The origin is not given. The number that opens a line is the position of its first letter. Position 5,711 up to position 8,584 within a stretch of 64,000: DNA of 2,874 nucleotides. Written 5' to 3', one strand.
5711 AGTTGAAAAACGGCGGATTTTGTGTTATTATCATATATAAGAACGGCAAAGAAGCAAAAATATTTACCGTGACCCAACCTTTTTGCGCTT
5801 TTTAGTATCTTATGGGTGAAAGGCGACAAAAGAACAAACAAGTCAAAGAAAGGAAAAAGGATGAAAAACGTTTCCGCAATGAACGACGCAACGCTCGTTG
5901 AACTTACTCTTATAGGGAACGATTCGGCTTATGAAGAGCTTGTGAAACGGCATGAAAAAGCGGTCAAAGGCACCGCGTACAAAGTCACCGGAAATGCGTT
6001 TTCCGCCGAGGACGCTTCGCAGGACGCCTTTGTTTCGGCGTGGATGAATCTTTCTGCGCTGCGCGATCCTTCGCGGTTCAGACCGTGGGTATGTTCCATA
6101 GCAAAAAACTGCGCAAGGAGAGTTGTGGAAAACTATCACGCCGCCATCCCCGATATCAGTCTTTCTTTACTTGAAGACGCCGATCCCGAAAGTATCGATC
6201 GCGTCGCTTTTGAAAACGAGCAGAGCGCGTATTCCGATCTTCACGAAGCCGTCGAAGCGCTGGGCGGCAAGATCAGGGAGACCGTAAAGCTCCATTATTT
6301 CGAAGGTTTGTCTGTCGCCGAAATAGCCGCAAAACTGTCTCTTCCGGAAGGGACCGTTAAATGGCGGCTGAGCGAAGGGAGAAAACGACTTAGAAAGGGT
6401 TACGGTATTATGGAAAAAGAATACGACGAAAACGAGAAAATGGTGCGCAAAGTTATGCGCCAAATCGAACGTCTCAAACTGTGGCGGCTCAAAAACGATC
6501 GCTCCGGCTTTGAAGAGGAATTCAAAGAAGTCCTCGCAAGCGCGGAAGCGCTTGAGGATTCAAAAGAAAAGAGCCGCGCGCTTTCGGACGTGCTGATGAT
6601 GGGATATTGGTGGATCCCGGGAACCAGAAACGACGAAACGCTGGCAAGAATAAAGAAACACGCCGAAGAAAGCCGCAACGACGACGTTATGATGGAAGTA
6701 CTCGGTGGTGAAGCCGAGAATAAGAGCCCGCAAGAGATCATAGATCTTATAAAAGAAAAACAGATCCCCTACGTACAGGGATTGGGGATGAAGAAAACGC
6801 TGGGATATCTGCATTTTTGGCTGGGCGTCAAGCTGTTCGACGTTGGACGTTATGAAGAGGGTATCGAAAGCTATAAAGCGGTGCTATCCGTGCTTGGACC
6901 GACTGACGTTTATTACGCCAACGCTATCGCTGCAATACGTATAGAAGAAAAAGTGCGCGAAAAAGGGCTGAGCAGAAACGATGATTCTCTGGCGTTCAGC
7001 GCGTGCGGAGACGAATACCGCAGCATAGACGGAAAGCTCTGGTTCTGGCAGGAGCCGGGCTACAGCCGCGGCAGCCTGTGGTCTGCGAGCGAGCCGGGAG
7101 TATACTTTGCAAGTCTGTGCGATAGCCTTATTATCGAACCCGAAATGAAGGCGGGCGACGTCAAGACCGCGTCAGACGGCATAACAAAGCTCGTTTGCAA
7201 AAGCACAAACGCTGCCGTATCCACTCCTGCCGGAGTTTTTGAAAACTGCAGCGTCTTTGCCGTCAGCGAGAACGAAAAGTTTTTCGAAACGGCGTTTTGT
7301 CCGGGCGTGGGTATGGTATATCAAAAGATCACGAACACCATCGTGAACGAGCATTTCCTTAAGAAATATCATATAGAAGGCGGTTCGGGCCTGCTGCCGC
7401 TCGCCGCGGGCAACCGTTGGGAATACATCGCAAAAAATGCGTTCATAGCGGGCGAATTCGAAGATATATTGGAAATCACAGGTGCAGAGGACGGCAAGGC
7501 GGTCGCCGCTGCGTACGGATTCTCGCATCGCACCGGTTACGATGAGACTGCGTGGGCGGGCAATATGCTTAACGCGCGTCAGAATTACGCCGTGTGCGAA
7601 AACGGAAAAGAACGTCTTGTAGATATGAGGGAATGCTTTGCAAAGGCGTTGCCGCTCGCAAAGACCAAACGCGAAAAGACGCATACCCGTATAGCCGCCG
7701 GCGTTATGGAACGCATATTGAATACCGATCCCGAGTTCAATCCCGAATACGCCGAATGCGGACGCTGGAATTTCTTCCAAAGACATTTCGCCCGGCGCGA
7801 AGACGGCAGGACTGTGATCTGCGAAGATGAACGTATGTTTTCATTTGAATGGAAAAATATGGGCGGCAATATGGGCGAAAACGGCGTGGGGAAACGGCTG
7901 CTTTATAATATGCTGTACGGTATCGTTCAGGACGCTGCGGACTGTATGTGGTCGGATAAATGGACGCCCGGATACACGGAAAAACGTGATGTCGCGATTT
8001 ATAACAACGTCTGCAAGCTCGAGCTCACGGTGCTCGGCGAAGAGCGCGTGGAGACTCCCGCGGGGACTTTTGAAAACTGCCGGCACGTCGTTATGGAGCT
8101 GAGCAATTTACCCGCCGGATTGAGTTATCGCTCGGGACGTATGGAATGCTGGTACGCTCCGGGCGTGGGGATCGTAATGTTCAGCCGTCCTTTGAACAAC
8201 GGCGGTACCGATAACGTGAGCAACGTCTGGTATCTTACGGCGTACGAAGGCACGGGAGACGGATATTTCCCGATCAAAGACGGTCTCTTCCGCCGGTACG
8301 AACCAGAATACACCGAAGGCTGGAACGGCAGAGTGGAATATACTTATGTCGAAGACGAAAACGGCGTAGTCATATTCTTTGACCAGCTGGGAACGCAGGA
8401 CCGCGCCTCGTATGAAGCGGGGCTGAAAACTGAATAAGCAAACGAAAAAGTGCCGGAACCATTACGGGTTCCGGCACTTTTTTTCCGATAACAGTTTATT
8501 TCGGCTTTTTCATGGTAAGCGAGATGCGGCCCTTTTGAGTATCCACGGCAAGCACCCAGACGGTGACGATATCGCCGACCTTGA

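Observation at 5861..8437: ECF-type sigma factor fused to a 670-aa C-terminal region with no membrane segment and an internal duplication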

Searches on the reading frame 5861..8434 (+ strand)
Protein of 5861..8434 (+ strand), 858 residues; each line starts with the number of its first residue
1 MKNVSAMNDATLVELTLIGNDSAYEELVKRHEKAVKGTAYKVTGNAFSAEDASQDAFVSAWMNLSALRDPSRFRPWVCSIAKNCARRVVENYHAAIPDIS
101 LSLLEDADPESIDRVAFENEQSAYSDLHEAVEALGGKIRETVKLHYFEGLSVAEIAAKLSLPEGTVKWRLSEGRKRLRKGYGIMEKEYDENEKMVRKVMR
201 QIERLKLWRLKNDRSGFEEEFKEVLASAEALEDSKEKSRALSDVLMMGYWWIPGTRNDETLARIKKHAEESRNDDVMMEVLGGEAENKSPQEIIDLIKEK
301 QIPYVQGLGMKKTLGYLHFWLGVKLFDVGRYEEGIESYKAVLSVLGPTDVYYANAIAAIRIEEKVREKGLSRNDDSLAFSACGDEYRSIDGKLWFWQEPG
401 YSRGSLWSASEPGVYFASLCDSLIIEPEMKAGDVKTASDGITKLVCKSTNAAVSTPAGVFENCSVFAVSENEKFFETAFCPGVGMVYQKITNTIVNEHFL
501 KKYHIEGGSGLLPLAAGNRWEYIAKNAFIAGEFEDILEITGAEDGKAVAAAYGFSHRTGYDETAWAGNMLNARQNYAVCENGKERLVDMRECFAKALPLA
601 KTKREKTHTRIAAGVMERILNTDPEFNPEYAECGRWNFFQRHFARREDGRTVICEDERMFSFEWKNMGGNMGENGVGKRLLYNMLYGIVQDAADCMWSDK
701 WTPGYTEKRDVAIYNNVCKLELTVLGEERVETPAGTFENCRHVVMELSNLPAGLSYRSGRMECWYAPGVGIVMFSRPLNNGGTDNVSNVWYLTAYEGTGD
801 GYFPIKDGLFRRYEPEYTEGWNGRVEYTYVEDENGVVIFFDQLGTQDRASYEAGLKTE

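Call 3: search_protein_families(library=pfam, proteins=[window:5861-8434:+], max_evalue=1)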
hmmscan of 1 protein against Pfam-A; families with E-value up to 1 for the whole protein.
window:5861-8434:+ (858 aa): 14 families
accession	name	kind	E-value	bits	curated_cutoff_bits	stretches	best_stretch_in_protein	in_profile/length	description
PF04542.20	Sigma70_r2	-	5.1e-12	45.8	24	1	27-87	1-63/71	Sigma-70 region 2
PF08281.18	Sigma70_r4_2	-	8.8e-11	41.7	25.7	1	126-177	3-54/54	Sigma-70, region 4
PF04545.22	Sigma70_r4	-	5.8e-08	32.6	24.1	1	137-179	8-50/50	Sigma-70, region 4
PF07638.17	Sigma70_ECF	-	1.1e-05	25.9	21.1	1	119-178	118-180/185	ECF sigma factor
PF21347.3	DUF3108_like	-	4e-05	24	27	1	723-772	135-182/199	DUF3108-like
PF11306.15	DUF3108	-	4.8e-05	23.7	26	1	698-767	122-186/209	Protein of unknown function (DUF3108)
PF14493.12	HTH_40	-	0.012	16.3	27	1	139-207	3-69/89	Helix-turn-helix domain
PF13384.12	HTH_23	-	0.021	15.1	24.6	0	148-169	16-38/50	Homeodomain-like domain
PF07719.23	TPR_2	-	0.03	14.9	27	1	316-343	2-29/34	Tetratricopeptide repeat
PF13412.12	HTH_24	-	0.031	14.3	21.9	1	149-171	17-39/48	Winged helix-turn-helix DNA-binding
PF05331.17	DUF742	-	0.044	14.1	27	1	141-171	48-77/114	Protein of unknown function (DUF742)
PF13424.12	TPR_12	-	0.075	13.7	30.1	0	571-610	4-45/77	Tetratricopeptide repeat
PF00515.34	TPR_1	-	0.13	12.5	27.8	1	317-343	3-29/34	Tetratricopeptide repeat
PF00196.25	GerE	-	0.2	11.7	23.5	1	148-170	16-38/57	Bacterial regulatory proteins, luxR family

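Call 4: search_protein_families(library=ncbifam, proteins=[window:5861-8434:+], max_evalue=1)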
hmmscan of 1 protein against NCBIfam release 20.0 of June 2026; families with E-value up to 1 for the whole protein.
window:5861-8434:+ (858 aa): 85 families (the best 25 are shown)
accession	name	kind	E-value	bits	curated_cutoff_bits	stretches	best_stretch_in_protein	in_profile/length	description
TIGR02937.1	sigma70-ECF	superfamily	7.4e-22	77.7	42.9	1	23-179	2-163/165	sigma-70 family RNA polymerase sigma factor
NF007225.0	PRK09643.1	equivalog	1.6e-21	77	190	1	4-193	9-194/204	RNA polymerase sigma factor SigM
TIGR02983.1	SigE-fam_strep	subfamily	3e-21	76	141.55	1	21-179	5-156/162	SigE family RNA polymerase sigma factor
NF007216.0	PRK09638.1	equivalog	3.1e-21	75.9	194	1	7-181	3-174/180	RNA polymerase sigma factor SigY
NF007223.0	PRK09641.1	equivalog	4.3e-20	72.4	209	1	13-180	9-183/187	RNA polymerase sigma factor SigW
NF009171.0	PRK12518.1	equivalog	6.1e-20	71.8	208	1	3-179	8-182/191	RNA polymerase sigma factor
NF008888.0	PRK11922.1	equivalog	3.2e-19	69.5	204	1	3-180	11-195/231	RNA polymerase sigma factor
TIGR02954.1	Sig70_famx3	hypoth_equivalog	6.9e-19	68.2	188.5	1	7-179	1-165/170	RNA polymerase sigma-70 factor, TIGR02954 family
NF009172.0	PRK12519.1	subfamily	1.2e-18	67.4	222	1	2-179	9-187/194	RNA polymerase sigma factor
TIGR02989.1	Sig-70_gvs1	subfamily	2e-18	66.8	124.55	1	24-179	3-156/158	RNA polymerase sigma-70 factor, Rhodopirellula/Verrucomicrobium family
TIGR02948.1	SigW_bacill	equivalog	2.1e-18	67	243.1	1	18-180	14-183/187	RNA polymerase sigma factor SigW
NF007227.0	PRK09645.1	subfamily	6.7e-18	65.2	202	1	24-172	15-161/177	sigma-70 family RNA polymerase sigma factor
TIGR02985.1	Sig70_bacteroi1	subfamily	2.5e-17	63.5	126.4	1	23-179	2-160/162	RNA polymerase sigma-70 factor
NF007229.0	PRK09647.1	equivalog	7.1e-17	61.5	265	1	22-187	44-208/220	RNA polymerase sigma factor SigE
NF004113.0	PRK05602.1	equivalog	2.1e-16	60.2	208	1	5-179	28-199/211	RNA polymerase sigma factor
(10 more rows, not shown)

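Call 24: find_related_loci(query=A1, collection=genome_contigs, flank=8000)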
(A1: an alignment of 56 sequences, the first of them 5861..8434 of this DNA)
Query A1 (858 aa) in genome_contigs; peptide patterns used: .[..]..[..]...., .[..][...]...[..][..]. (x = any residue, [..] = any of these).
600 stretches matched a pattern (row limit reached: there are more); 465 encode a relative of the query (tblastn E <= 1e-3); the best 80 are kept; 80 distinct loci.
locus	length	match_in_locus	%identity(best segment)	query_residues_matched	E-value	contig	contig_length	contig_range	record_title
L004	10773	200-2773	99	1-858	0e+0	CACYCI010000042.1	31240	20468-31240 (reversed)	MAG: uncultured Ruminococcus sp. isolate RUG11813 genome assembly, contig: RUG11813_asm_42, whole genome shotgun sequenc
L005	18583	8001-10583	93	1-858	0e+0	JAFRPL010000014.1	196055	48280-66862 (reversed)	MAG: Clostridia bacterium isolate RGIG2681 Goat_Omasum-3__c203937, whole genome shotgun sequence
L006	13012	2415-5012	56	1-856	0e+0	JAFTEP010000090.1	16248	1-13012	MAG: Clostridia bacterium isolate RGIG3748 Goat_Rumen.Co__c807026, whole genome shotgun sequence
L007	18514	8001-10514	52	8-851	0e+0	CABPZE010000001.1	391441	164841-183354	MAG TPA_asm: uncultured Anaerotruncus sp. isolate MGYG-HGUT-00371 genome assembly, contig: GUT_GENOME008042_1, whole gen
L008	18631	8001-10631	49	1-856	0e+0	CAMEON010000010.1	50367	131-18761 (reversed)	MAG: uncultured Clostridia bacterium isolate SRR15057928_bin.6_metaWRAP_v1.3_MAG genome assembly, contig: ERZ10407477.23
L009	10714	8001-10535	50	9-857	0e+0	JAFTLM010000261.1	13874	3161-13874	MAG: Clostridia bacterium isolate RGIG3927 Roe_deer_Cecum-3__c359370, whole genome shotgun sequence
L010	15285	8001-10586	49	1-855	0e+0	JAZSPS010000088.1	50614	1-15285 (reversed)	MAG: Eubacteriales bacterium isolate T1900044545_TS20190011.MAGScoT_cleanbin_000042 SGB_128_k141_930584, whole genome sh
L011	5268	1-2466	49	30-851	0e+0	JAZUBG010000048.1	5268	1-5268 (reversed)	MAG: Eubacteriales bacterium isolate T1900045317_YK20190006.MAGScoT_cleanbin_000084 SGB_6320_k141_2009931, whole genome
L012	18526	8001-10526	50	1-852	0e+0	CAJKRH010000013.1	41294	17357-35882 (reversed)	MAG TPA_asm: uncultured Ruminococcus sp. isolate ERR1190865-bin.22 genome assembly, contig: NODE_776_length_41294_cov_4.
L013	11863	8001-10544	47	9-855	0e+0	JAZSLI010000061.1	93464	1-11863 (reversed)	MAG: Acutalibacteraceae bacterium isolate T1900044558_TS20190024.MAGScoT_cleanbin_000021 SGB_334_k141_1585532, whole gen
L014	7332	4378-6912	49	1-856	0e+0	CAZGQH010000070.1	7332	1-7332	MAG TPA_asm: uncultured Lachnospiraceae bacterium isolate binchicken_co370_226 genome assembly, contig: NODE_8810_length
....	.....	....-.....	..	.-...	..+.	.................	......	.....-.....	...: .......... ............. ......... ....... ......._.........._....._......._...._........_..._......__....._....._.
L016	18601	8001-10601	47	1-853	0e+0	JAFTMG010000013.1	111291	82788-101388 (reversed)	MAG: Clostridia bacterium isolate RGIG3947 Roe_deer_Cecum-3__c30624, whole genome shotgun sequence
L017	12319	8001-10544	47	9-855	0e+0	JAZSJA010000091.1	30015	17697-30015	MAG: Acutalibacteraceae bacterium isolate T1900044567_TS20190033.MAGScoT_cleanbin_000031 SGB_414_k141_986621, whole geno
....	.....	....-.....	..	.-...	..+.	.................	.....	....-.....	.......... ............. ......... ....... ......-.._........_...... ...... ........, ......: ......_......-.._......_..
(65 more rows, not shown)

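Call 25: predict_structure(alignment_id=A1)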
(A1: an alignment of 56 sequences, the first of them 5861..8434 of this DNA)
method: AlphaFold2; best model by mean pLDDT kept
length: 858 residues; sequences in the alignment: 56
mean_pLDDT: 86.3   pTM: 0.71
mean pLDDT of the five models: 86.3, 85.9, 85.5, 83.8, 83.3
residues with pLDDT >= 90: 508; 70-90: 245; 50-70: 60; < 50: 45
segments of 3 or more residues with pLDDT < 50: 93-122, 179-191
pLDDT, mean of each block of 10 residues (from residue 1): 76 85 85 89 74 80 84 91 76 43 39 42 56 73 75 76 70 60 38 75 91 91 94 93 96 90 96 95 90 97 97 98 95 98 98 98 94 89 94 94 82 84 93 94 96 97 94 90 95 85 95 96 89 95 95 94 93 90 89 96 95 96 93 92 93 85 79 70 84 92 95 83 95 97 92 77 96 83 67 97 96 85 94 93 92 82
secondary structure, 60 per line:
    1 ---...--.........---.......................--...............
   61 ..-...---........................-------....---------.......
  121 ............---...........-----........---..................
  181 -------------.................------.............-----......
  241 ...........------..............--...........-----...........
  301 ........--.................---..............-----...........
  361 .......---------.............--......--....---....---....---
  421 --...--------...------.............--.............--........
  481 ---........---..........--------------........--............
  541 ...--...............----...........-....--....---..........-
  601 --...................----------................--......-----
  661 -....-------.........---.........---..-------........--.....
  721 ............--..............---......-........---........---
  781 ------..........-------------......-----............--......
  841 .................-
elements in order (helices of 4 or more, strands of 3 or more residues): H9-17 H21-43 H46-62 H70-93 H101-104 H114-132 H136-146 H152-159 H163-180 H194-210 H217-229 H235-251 H258-271 H274-284 H290-308 H311-327 H331-344 H350-367 E377-389 E392-397 E400-403 H407-410 H414-417 E423-425 E434-436 E443-455 E458-470 E473-480 E484-491 E495-504 E519-526 E529-543 E546-560 H565-575 E577-580 E583-586 H590-599 H603-621 E632-647 E650-655 E662-665 H673-681 H685-693 E706-713 E716-732 E735-748 H752-757 E759-766 E770-777 E787-796 E810-815 E821-832 E835-847 H848-857

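Call 29: fold_search(model_id=the predicted structure, library=pdb)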
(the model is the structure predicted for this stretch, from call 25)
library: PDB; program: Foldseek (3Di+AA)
matches with E <= 10: 1213; with E <= 0.001: 12
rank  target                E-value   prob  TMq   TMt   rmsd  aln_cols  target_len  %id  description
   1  9m9e_F                4.3e-05  1.00  0.09  0.40  19.2       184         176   28  Structural Basis of Pausing During Transcription Initiation in Mycobacterium tuberculosis (released 2026-01-14)
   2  6dv9_F                2.0e-04  1.00  0.09  0.38  25.1       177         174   26  Crystal structure of Mycobacterium tuberculosis transcription initiation complex(ECF sigma factor L) containing 5nt RN (released 2019-02-20)
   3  6in7_B                2.7e-04  1.00  0.10  0.46  12.8       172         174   30  Crystal structure of AlgU in complex with MucA(cyto) (released 2019-07-24)
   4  8z6g_B                2.9e-04  1.00  0.10  0.46  12.8       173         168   29  the AlgU-MucAcyto complex structure in Pseudomonas aeruginosa (released 2024-05-08)
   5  9m98_F                4.6e-04  1.00  0.08  0.40  24.4       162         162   28  Structural Basis of Pausing During Transcription Initiation in Mycobacterium tuberculosis (released 2026-01-14)
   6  9m9d_F                5.0e-04  1.00  0.08  0.42  24.2       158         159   28  Structural Basis of Pausing During Transcription Initiation in Mycobacterium tuberculosis (released 2026-01-14)
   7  5wur_A                5.9e-04  1.00  0.09  0.49  14.0       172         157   26  Crystal structure of SigW in complex with its anti-sigma RsiW, an oxdized form (released 2017-03-29)
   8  6jbq_F                6.4e-04  1.00  0.10  0.45  24.7       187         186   24  CryoEM structure of Escherichia coli sigmaE transcription initiation complex containing 5nt of RNA (released 2019-05-29)
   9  1or7_A                6.7e-04  1.00  0.11  0.47  14.8       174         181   25  Crystal Structure of Escherichia coli sigmaE with the Cytoplasmic Domain of its Anti-sigma RseA (released 2003-04-15)
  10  5wuq_A                7.6e-04  1.00  0.09  0.48  14.3       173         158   27  Crystal structure of SigW in complex with its anti-sigma RsiW, a zinc binding form (released 2017-03-29)
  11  1or7_B                9.4e-04  1.00  0.10  0.49  11.2       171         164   24  Crystal Structure of Escherichia coli sigmaE with the Cytoplasmic Domain of its Anti-sigma RseA (released 2003-04-15)
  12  5zx2_F                9.8e-04  1.00  0.08  0.35  23.3       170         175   23  Mycobacterium tuberculosis RNA polymerase transcription initiation complex with ECF sigma factor sigma H and 7nt RNA (released 2019-03-20)
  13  5wuq_B                1.2e-03  1.00  0.10  0.50  14.0       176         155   27  Crystal structure of SigW in complex with its anti-sigma RsiW, a zinc binding form (released 2017-03-29)
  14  8z6g_D                1.3e-03  1.00  0.10  0.46  13.2       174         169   29  the AlgU-MucAcyto complex structure in Pseudomonas aeruginosa (released 2024-05-08)
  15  6kon_F                1.3e-03  1.00  0.08  0.33  23.7       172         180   26  Mycobacterium tuberculosis initial transcription complex comprising sigma H and 5'-OH RNA of 5 nt (released 2020-03-11)
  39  7qh5_B                2.6e-02  1.00  0.09  0.24  14.8       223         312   18  The crystal structure of the sigma factor SigG1 from Streptomyces tsukubaensis NRRL18488 (released 2022-12-21)
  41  7qh5_A                4.4e-02  1.00  0.09  0.23  16.9       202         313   21  The crystal structure of the sigma factor SigG1 from Streptomyces tsukubaensis NRRL18488 (released 2022-12-21)
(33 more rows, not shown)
